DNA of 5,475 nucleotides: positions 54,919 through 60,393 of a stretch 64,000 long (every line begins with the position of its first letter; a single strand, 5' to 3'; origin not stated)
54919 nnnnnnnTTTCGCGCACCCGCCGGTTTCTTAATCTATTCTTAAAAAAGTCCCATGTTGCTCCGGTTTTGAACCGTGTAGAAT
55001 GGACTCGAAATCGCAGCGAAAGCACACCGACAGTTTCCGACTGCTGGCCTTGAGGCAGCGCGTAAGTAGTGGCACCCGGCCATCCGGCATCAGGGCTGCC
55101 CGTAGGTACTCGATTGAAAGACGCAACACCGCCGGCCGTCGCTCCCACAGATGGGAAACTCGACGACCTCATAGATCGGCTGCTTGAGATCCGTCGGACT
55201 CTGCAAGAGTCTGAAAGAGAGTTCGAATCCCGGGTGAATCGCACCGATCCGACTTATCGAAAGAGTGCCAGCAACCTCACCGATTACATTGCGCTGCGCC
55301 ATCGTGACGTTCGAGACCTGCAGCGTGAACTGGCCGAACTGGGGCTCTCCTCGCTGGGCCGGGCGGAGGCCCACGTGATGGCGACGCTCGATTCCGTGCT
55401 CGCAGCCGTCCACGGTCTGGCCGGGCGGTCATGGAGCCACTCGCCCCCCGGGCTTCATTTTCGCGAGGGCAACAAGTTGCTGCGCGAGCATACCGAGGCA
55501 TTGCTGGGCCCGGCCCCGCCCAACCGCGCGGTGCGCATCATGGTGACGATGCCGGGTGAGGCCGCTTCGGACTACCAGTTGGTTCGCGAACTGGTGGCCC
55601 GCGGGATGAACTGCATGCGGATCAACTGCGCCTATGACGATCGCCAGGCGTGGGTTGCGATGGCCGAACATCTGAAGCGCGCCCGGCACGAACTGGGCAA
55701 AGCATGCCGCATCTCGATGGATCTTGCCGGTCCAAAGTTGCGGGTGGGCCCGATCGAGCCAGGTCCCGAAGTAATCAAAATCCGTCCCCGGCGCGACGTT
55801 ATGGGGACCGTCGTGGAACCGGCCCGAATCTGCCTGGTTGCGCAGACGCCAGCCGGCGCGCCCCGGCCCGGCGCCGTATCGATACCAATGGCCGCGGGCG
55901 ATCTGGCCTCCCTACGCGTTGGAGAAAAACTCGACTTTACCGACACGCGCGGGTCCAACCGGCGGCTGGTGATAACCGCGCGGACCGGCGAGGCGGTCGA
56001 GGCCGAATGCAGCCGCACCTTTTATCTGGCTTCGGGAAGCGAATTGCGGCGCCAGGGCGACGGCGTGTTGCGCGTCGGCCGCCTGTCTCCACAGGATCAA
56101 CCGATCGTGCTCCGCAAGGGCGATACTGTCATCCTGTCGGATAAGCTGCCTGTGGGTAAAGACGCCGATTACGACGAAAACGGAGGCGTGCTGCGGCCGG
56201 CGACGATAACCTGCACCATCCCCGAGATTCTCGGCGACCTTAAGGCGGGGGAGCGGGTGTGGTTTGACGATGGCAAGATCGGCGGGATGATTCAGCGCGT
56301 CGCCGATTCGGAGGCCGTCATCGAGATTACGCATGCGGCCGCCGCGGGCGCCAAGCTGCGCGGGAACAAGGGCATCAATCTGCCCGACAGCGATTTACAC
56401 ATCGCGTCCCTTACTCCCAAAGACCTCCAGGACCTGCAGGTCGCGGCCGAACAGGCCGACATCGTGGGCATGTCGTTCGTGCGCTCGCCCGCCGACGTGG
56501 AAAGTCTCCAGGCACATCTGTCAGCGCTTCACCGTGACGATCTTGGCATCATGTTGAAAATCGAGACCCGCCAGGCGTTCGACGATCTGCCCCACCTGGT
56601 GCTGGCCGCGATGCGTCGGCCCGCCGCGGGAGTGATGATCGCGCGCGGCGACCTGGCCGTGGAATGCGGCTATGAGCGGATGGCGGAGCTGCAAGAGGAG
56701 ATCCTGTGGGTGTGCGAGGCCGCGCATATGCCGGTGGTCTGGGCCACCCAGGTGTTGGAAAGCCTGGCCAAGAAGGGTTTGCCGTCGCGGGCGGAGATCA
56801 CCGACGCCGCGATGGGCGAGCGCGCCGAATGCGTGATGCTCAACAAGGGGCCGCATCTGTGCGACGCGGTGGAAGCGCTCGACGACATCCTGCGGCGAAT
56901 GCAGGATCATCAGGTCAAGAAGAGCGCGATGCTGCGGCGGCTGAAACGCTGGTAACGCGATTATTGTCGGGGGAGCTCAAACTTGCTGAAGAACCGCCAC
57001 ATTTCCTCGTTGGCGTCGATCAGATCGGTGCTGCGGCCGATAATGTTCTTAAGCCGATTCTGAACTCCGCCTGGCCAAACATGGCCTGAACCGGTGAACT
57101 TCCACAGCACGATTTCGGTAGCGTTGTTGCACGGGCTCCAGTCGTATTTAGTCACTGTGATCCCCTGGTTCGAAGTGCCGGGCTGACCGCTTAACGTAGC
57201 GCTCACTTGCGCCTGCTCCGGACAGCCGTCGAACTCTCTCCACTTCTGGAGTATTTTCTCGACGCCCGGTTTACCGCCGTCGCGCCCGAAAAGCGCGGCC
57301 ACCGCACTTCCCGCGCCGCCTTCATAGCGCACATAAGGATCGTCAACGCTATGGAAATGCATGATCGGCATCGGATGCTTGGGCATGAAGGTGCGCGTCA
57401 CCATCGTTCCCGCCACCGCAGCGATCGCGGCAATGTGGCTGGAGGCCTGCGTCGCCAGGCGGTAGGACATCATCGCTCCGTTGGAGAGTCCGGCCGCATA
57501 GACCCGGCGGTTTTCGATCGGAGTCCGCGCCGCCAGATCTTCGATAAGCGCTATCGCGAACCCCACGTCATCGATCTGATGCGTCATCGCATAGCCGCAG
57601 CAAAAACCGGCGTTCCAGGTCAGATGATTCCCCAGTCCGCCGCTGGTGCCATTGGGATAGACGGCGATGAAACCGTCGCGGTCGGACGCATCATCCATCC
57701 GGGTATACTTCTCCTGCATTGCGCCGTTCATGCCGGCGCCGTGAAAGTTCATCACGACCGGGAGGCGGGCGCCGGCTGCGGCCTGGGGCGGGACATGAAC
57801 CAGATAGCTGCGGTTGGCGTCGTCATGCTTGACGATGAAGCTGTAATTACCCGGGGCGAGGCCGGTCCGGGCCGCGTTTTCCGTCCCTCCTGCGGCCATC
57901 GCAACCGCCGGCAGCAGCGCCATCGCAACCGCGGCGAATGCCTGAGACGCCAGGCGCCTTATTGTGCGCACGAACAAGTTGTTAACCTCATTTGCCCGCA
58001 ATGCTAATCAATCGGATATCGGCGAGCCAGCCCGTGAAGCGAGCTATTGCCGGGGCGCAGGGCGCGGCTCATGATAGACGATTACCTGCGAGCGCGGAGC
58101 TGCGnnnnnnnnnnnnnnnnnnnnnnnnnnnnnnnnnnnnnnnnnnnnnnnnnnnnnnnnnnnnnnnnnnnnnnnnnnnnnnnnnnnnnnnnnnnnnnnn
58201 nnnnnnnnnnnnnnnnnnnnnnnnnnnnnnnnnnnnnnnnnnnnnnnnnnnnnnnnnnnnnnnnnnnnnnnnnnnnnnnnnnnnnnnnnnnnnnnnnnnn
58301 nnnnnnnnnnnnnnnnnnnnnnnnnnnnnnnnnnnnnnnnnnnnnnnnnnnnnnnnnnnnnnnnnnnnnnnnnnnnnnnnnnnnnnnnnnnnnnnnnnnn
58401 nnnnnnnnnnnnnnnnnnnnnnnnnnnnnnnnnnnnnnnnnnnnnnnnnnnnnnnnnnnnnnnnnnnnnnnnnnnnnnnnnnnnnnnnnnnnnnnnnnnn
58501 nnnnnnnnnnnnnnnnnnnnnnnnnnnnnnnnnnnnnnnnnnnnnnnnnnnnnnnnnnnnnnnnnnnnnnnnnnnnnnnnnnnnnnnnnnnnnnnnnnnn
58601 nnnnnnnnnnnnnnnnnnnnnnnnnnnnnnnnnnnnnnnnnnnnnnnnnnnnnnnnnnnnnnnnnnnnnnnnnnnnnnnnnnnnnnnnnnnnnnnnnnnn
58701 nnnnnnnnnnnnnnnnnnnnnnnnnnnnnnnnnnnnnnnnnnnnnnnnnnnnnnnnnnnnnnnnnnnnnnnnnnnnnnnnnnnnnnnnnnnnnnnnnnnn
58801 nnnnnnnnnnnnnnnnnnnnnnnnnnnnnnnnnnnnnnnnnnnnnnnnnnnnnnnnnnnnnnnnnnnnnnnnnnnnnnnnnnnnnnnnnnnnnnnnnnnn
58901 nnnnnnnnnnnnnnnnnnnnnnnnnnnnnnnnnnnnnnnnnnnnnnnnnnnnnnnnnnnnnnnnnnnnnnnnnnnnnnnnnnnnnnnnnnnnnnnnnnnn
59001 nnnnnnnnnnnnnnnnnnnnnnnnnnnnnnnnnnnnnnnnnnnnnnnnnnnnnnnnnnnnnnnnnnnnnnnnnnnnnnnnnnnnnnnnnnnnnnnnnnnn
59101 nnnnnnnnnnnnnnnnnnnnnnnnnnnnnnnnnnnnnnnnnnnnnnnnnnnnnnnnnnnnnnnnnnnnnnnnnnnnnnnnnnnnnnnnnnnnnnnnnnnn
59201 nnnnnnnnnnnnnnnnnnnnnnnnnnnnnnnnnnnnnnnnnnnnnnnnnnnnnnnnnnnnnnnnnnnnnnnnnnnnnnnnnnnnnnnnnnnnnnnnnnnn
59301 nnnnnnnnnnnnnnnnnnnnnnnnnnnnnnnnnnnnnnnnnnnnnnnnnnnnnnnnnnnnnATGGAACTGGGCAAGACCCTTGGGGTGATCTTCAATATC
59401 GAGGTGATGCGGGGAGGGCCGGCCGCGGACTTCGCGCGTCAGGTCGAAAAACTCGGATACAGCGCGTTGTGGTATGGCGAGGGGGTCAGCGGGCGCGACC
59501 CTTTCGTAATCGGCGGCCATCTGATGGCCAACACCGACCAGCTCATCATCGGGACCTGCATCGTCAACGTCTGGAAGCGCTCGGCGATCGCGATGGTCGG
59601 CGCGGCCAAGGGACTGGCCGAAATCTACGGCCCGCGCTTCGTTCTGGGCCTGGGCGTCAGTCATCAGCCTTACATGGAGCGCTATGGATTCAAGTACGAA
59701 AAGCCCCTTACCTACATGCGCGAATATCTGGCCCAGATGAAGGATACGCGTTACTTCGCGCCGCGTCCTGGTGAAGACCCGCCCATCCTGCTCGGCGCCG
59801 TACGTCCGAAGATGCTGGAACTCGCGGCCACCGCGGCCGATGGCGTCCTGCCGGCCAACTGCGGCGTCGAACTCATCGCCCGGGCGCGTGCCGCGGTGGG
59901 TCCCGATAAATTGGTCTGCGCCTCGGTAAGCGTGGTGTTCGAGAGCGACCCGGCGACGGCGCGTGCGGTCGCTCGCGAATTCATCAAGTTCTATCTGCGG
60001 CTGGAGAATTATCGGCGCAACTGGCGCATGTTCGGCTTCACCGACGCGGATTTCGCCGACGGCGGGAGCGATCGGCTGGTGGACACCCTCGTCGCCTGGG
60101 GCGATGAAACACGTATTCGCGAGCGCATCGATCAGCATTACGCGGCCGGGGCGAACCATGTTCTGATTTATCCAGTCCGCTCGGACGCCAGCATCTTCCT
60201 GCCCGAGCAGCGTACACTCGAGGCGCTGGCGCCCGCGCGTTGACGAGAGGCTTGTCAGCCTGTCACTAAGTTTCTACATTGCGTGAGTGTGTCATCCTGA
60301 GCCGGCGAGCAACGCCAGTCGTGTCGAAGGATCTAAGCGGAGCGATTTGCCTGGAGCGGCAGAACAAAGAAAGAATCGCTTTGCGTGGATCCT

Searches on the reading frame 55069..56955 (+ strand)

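Call 54: search_protein_families(library=pfam, proteins=[window:55069-56955:+], max_evalue=0.0001)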
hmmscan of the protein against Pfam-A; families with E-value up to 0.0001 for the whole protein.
window:55069-56955:+ (628 aa): 1 family
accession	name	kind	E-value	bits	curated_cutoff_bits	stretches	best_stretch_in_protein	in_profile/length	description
PF00224.27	PK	-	6e-48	164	30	2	337-592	75-315/328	Pyruvate kinase, barrel domain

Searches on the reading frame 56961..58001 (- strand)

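Call 53: search_protein_families(library=pfam, proteins=[window:56961-58001:-], max_evalue=0.0001)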
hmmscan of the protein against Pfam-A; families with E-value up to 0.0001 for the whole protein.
window:56961-58001:- (346 aa): 2 families
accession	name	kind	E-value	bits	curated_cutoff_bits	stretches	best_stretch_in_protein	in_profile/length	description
PF10503.15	Esterase_PHB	-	6.6e-12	45.6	23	1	65-223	2-155/219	Esterase PHB depolymerase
PF02230.22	Abhydrolase_2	-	2.3e-06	28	23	1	153-228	94-174/217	Phospholipase/Carboxylesterase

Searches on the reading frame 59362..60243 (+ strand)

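Call 53: search_protein_families(library=pfam, proteins=[window:59362-60243:+], max_evalue=0.0001)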
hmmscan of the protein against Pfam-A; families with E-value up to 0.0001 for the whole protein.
window:59362-60243:+ (293 aa): 1 family
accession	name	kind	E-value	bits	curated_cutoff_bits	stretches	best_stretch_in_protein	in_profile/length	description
PF00296.26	Bac_luciferase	-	3e-37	129.1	27.9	1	21-266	25-314/314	Luciferase-like monooxygenase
